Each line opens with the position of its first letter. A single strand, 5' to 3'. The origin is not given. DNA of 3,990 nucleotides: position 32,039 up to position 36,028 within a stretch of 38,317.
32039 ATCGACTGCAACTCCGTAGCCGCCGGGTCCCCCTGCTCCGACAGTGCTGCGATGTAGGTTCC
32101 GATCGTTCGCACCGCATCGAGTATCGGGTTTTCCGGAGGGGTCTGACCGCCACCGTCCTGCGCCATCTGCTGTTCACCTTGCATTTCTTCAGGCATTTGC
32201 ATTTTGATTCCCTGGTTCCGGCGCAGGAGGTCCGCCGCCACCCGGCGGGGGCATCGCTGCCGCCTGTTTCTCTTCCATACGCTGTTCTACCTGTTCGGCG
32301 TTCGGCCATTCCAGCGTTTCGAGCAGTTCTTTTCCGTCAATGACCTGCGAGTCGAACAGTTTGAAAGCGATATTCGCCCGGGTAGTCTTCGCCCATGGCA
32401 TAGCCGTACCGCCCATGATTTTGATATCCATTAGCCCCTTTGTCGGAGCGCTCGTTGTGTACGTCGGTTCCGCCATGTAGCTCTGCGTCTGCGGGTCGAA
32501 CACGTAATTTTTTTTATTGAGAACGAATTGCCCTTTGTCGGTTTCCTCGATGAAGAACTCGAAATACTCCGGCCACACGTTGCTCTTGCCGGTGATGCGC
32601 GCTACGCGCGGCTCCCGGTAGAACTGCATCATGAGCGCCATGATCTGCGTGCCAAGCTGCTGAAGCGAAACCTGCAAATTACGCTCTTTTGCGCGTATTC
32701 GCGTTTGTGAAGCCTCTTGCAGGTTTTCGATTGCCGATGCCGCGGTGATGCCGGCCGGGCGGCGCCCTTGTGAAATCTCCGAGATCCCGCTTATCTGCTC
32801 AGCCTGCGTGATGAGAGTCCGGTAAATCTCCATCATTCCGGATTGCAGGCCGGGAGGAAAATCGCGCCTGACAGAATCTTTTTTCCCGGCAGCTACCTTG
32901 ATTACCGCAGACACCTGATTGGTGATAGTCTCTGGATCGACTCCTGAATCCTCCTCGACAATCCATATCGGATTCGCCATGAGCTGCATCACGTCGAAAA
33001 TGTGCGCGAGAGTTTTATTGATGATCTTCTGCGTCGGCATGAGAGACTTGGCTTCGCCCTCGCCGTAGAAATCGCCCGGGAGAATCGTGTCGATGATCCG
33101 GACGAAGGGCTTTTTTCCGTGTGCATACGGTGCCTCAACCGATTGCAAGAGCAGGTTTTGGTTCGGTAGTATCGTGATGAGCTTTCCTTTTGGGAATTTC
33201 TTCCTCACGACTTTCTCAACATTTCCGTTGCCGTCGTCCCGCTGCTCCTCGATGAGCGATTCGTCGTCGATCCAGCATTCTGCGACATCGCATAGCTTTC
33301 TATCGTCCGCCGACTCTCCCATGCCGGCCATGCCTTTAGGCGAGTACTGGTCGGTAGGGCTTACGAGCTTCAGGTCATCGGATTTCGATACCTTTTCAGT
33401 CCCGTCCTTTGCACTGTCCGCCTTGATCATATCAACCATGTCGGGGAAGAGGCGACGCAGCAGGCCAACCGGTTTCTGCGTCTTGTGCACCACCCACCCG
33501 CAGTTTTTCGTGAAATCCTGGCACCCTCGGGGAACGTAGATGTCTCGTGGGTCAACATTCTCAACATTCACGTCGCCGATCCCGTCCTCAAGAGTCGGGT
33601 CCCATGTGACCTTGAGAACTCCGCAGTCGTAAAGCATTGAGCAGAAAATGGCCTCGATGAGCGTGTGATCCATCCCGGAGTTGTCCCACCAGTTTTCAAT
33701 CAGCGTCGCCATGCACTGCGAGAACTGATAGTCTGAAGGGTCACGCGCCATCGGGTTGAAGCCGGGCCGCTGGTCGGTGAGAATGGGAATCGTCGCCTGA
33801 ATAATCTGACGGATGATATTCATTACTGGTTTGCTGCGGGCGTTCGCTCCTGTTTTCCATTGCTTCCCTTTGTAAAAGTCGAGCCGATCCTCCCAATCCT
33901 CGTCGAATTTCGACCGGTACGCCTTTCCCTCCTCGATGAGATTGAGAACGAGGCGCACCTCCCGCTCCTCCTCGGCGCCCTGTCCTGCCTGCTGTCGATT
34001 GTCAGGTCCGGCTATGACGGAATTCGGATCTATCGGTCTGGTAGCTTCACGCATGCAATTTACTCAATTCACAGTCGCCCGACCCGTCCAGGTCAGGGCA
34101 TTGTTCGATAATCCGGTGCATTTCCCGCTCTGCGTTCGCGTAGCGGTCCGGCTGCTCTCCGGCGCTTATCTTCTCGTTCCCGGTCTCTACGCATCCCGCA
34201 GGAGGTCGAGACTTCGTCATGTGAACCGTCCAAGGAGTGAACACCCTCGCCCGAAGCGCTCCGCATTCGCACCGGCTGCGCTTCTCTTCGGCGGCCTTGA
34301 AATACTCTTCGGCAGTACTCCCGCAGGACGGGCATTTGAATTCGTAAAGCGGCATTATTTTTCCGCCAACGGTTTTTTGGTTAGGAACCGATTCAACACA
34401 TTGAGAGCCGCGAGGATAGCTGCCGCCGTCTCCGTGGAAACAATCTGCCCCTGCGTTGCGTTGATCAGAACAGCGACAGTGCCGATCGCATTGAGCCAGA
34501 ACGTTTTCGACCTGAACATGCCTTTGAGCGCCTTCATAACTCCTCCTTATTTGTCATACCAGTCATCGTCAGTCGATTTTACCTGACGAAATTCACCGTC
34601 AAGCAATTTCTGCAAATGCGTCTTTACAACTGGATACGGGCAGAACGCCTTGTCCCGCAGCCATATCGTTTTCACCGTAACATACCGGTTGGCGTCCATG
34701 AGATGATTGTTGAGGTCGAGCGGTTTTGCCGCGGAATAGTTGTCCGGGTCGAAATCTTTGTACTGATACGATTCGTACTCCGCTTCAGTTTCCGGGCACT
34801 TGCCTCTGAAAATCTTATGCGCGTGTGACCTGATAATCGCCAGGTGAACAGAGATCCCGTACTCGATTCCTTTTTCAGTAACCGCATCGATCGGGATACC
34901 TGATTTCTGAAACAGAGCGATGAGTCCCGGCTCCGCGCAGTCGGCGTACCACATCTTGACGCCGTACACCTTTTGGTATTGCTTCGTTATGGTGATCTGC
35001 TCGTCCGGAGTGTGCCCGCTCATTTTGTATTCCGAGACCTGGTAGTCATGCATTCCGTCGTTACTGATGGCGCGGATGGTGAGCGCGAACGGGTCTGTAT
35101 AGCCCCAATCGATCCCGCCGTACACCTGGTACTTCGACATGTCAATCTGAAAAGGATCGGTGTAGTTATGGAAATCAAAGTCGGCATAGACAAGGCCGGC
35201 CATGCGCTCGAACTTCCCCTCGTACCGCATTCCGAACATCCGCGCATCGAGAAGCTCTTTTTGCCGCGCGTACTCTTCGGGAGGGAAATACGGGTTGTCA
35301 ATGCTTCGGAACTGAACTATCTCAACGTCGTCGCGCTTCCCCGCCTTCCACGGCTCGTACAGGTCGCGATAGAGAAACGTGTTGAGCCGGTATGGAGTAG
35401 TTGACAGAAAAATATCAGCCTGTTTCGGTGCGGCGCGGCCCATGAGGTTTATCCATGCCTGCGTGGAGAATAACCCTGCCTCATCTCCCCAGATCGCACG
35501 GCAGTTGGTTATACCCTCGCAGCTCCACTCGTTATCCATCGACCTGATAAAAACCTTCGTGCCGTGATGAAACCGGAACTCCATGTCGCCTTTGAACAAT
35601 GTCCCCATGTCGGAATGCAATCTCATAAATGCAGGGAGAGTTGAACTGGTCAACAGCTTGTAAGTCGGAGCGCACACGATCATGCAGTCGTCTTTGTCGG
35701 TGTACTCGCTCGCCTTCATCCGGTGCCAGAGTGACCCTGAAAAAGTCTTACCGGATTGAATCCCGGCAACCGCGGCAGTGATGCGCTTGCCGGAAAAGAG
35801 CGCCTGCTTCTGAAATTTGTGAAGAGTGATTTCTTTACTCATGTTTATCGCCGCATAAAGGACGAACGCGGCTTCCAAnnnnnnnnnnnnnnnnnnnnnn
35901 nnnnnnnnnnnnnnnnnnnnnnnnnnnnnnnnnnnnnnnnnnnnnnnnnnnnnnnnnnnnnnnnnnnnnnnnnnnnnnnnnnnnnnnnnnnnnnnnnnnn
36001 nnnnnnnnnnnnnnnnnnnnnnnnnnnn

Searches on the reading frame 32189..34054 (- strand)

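Call 30: search_protein_families(library=pfam, proteins=[window:32189-34054:-], max_evalue=0.01)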
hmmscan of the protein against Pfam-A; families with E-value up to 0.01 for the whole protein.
window:32189-34054:- (621 aa): 3 families
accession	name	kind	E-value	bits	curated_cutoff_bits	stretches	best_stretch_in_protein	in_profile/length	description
PF16510.12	P22_portal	-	2.3e-29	102.8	26.1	1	55-606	19-555/594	Phage P22-like portal protein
PF23899.1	SU10_portal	-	2e-27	96.4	30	1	160-490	189-489/593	Phage SU10 portal protein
PF12236.14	Head-tail_con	-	0.0019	17.1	27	1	315-404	249-337/489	Bacteriophage head to tail connecting protein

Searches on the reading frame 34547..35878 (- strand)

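Call 30: search_protein_families(library=pfam, proteins=[window:34547-35878:-], max_evalue=0.01)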
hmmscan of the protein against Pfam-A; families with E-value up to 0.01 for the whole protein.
window:34547-35878:- (443 aa): 2 families
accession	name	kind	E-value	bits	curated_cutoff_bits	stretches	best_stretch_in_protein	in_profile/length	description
PF04466.19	Terminase_3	-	7.3e-07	29.4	23.2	1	95-208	68-184/201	Phage terminase large subunit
PF03237.21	Terminase_6N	-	0.00046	20.3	22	1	37-181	3-153/215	Terminase large subunit, T4likevirus-type, N-terminal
